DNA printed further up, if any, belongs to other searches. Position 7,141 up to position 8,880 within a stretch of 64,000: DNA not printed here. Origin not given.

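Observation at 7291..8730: SAP-domain / polyacidic / four tandem zinc-ribbon / two-TM protein with a 90-bp DNA tandem repeat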

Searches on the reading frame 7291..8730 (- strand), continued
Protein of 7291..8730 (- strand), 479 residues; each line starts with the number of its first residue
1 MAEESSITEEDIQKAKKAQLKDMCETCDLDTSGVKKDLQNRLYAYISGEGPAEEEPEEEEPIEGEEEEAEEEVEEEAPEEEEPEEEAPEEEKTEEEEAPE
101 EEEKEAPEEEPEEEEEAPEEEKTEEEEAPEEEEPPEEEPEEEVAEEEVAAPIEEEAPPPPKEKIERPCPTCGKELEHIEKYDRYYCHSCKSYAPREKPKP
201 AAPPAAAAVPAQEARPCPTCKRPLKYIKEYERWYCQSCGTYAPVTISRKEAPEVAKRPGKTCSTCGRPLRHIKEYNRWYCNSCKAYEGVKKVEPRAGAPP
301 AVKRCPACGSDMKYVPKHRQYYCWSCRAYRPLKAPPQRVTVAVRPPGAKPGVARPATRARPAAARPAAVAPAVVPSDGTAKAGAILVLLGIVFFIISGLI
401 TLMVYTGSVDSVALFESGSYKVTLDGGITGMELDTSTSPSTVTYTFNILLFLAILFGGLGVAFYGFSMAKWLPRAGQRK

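Call 17: find_encoding_contigs(protein=P0004, flank=8000, max_places=3)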
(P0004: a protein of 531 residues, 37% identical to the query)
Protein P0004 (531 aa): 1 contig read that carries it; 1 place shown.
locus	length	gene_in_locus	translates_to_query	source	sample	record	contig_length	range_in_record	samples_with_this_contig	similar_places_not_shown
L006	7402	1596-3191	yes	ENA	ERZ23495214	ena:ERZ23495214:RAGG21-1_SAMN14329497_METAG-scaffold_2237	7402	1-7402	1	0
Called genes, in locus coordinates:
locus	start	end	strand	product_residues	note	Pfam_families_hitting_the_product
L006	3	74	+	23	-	?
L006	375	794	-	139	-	-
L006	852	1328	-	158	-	-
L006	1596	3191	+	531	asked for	PF01599:Ribosomal_S27 (faint), PF12773:DZR (faint), PF02037:SAP (weak)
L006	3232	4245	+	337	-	PF04055:Radical_SAM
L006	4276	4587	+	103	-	PF18446:DUF5611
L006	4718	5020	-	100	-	PF00428:Ribosomal_60s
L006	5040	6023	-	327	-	PF00466:Ribosomal_L10, PF17777:RL10P_insert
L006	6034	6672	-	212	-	PF00687:Ribosomal_L1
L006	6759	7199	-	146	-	PF03946:Ribosomal_L11_N, PF00298:Ribosomal_L11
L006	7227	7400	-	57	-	?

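Call 22: find_related_loci(query=A1, collection=genome_contigs, flank=6000)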
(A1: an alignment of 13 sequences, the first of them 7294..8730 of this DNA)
Query A1 (479 aa) in genome_contigs; peptide patterns used: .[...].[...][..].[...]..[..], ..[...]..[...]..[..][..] (x = any residue, [..] = any of these).
551 stretches matched a pattern; 112 encode a relative of the query (tblastn E <= 1e-3); the best 80 are kept; 80 distinct loci.
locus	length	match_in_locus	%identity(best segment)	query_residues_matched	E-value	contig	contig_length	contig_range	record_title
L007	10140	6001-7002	87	148-479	1e-177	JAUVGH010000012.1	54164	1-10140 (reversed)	MAG: Methanomassiliicoccales archaeon isolate CSMAG_371 CSMAG_371_k141_1741836_length_54164_cov_8.0404, whole genome sho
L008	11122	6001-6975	82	156-479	5e-168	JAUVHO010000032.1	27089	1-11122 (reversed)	MAG: Methanomassiliicoccales archaeon isolate CSMAG_404 CSMAG_404_k141_973982_length_27089_cov_9.9188, whole genome shot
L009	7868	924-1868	84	166-479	1e-156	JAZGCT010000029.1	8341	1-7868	MAG: Thermoplasmata archaeon isolate SCS3bin.24 SCS3bin.24_29, whole genome shotgun sequence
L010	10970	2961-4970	30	7-468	5e-45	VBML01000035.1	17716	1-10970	MAG: Methanobacteriota archaeon isolate EA_22 14_0929_05_40cm_scaffold_1796, whole genome shotgun sequence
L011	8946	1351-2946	37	135-430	4e-41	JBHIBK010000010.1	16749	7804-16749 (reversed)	MAG: Thermoplasmata archaeon isolate K_1_bin.53 NODE_614_length_16749_cov_6.708219, whole genome shotgun sequence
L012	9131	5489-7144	33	7-390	1e-40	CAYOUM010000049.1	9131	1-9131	MAG TPA_asm: uncultured Methanomassiliicoccales archaeon isolate binchicken_co260_609 genome assembly, contig: NODE_1144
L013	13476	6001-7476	35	12-462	2e-38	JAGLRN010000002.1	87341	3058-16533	MAG: Thermoplasmata archaeon isolate RS_9_17 ROV157_9.bin.17.fa_2, whole genome shotgun sequence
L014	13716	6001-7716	28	7-433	4e-36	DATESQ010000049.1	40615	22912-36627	MAG TPA_asm: Thermoplasmata archaeon isolate SMAG_U8293 k141_3413937, whole genome shotgun sequence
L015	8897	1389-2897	32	6-334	5e-34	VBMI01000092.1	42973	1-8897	MAG: Methanobacteriota archaeon isolate EA_19 14_0929_02_40cm_scaffold_435, whole genome shotgun sequence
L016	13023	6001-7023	32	5-348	9e-34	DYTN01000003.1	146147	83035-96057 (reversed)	MAG TPA_asm: Methanobacteriota archaeon isolate DR5_60_8 Afr_mines_DR5_9_length_146147_cov_3_612812, whole genome shotgu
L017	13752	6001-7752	52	12-431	1e-32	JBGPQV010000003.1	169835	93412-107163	MAG: Thermoplasmata archaeon isolate OBJ1_062018_150_24 k141_793707_length_169835_cov_15.0009, whole genome shotgun sequ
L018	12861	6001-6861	40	23-352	3e-32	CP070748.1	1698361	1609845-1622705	MAG: Methanobacteriota archaeon isolate bin352 chromosome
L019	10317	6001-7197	33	16-357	2e-30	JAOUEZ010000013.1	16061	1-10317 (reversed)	MAG: Thermoplasmata archaeon isolate 4_1_July_SF_Bin26 4_1_July_SF_Bin26_scaffold_1563_c1, whole genome shotgun sequence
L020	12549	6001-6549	39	77-372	1e-29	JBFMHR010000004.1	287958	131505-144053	MAG: Thermoplasmatota archaeon isolate MAG329 MAG329_4, whole genome shotgun sequence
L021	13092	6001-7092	35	92-369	2e-29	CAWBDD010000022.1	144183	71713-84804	MAG: uncultured Thermoplasmata archaeon isolate MFD00709.bin.2.183 genome assembly, contig: contig_83020, whole genome s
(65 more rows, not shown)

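Call 40: predict_structure(alignment_id=A1)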
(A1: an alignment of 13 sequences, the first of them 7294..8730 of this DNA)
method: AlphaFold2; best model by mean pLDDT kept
length: 479 residues; sequences in the alignment: 13
mean_pLDDT: 63.3   pTM: 0.22
mean pLDDT of the five models: 63.3, 60.6, 60.6, 59.7, 59.0
residues with pLDDT >= 90: 68; 70-90: 150; 50-70: 69; < 50: 192
segments of 3 or more residues with pLDDT < 50: 1-4, 52-77, 80-128, 130-156, 200-210, 247-255, 293-299, 335-376, 426-437
pLDDT, mean of each block of 10 residues (from residue 1): 65 93 92 93 85 39 33 39 40 34 37 37 39 40 36 47 72 88 88 68 44 78 91 90 62 54 89 89 82 47 78 84 88 51 42 40 43 49 78 82 72 55 50 44 74 82 77 56
secondary structure, 60 per line:
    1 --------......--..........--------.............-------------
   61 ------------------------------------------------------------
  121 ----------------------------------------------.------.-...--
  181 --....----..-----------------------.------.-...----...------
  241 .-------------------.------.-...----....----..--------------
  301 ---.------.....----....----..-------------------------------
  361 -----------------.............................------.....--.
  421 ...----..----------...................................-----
elements in order: H9-14 H17-26 H35-47 E176-178 E183-186 E225-227 E232-234 E270-272 E277-280 E311-315 E320-323 H378-406 E413-417 E420-423 H440-474

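Call 45: fold_search(model_id=the predicted structure, library=pdb)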
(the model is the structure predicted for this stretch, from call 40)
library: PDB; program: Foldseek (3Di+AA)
matches with E <= 10: 105; with E <= 0.001: 0
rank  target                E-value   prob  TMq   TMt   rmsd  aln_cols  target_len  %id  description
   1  7oqy_Y                4.2e-02  0.89  0.06  0.28  18.9        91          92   23  Cryo-EM structure of the cellular negative regulator TFS4 bound to the archaeal RNA polymerase (released 2021-08-25)
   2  2do1_MODEL_1_A        9.7e-02  1.00  0.08  0.66   6.8        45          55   36  Solution structure of the SAP domain of human nuclear protein Hcc-1 (released 2006-10-27)
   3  8kcy_K                1.1e-01  1.00  0.08  0.28   5.2        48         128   35  Structure of nucleosome complexed with two DEK molecules (released 2025-03-05)
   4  9l22_L                1.1e-01  1.00  0.08  0.25   5.2        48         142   35  hDEK-nucleosome complex (conformation 2) (released 2025-05-07)
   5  8kd1_K                1.2e-01  1.00  0.08  0.29   5.3        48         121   35  Structure of nucleosome complexed with one DEK molecule (released 2025-03-12)
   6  8u9r_I                1.2e-01  0.35  0.05  0.18  12.3       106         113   22  STRUCTURAL BASIS OF TRANSCRIPTION: RNA POLYMERASE II SUBSTRATE BINDING AND METAL COORDINATION USING A FREE-ELECTRON LA (released 2024-09-18)
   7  9l1x_K                1.3e-01  1.00  0.08  0.26   5.2        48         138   35  hDEK-nucleosome complex (conformation 1) (released 2025-05-07)
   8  3cqz_I                1.7e-01  0.33  0.05  0.18  12.5       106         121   21  Crystal structure of 10 subunit RNA polymerase II in complex with the inhibitor alpha-amanitin (released 2008-07-22)
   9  6blo_I                1.9e-01  0.30  0.05  0.19  12.2       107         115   21  Pol II elongation complex with an abasic lesion at i+1 position (released 2018-02-28)
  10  4qoz_B                2.0e-01  1.00  0.09  0.15   2.7        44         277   32  Crystal structure of the histone mRNA stem-loop, stem-loop binding protein (phosphorylated), and 3'hExo ternary comple (released 2014-07-23)
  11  1zbu_B                2.1e-01  1.00  0.09  0.13   2.4        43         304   32  crystal structure of full-length 3'-exonuclease (released 2006-09-19)
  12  4l8r_B                2.3e-01  1.00  0.09  0.15   2.7        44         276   32  Structure of mrna stem-loop, human stem-loop binding protein and 3'hexo ternary complex (released 2013-07-10)
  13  1zbh_A                2.3e-01  1.00  0.09  0.14   2.8        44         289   32  3'-end specific recognition of histone mRNA stem-loop by 3'-exonuclease (released 2006-09-26)
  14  7obb_I                3.6e-01  0.38  0.06  0.26  19.4        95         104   17  Cryo-EM structure of human RNA Polymerase I Open Complex (released 2021-12-08)
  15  4l8r_E                3.9e-01  0.99  0.09  0.15   4.2        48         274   29  Structure of mrna stem-loop, human stem-loop binding protein and 3'hexo ternary complex (released 2013-07-10)
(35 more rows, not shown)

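Call 69: find_related_loci(query=A1, collection=metagenome_contigs, flank=4000)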
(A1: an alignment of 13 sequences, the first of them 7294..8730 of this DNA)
Query A1 (479 aa) in metagenome_contigs; peptide patterns used: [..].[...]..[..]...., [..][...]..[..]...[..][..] (x = any residue, [..] = any of these).
600 stretches matched a pattern (row limit reached: there are more); 247 encode a relative of the query (tblastn E <= 1e-3); the best 80 are kept; 80 distinct loci.
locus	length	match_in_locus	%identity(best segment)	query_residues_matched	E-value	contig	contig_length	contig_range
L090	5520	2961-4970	30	7-468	1e-45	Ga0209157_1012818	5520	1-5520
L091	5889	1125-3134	31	7-468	2e-45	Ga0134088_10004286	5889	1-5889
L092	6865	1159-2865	30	7-395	5e-42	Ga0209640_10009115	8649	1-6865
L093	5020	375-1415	31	7-331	2e-39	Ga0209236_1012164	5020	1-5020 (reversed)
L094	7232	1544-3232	31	7-391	6e-39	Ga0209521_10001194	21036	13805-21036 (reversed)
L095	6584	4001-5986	29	7-457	2e-38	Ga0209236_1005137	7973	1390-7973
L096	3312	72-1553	31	1-450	3e-38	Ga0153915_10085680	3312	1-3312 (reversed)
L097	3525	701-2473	32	7-331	1e-37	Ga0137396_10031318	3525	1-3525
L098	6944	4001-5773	36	12-431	9e-37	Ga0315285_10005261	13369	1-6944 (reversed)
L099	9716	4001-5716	28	7-433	2e-36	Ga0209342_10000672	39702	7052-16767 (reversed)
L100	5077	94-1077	32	6-332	6e-35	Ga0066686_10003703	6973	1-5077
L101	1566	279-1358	34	24-342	9e-36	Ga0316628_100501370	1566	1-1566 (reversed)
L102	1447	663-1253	41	141-355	9e-36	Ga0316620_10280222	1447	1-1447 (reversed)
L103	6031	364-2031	31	7-331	7e-35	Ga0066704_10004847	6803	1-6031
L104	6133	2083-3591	32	6-334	2e-34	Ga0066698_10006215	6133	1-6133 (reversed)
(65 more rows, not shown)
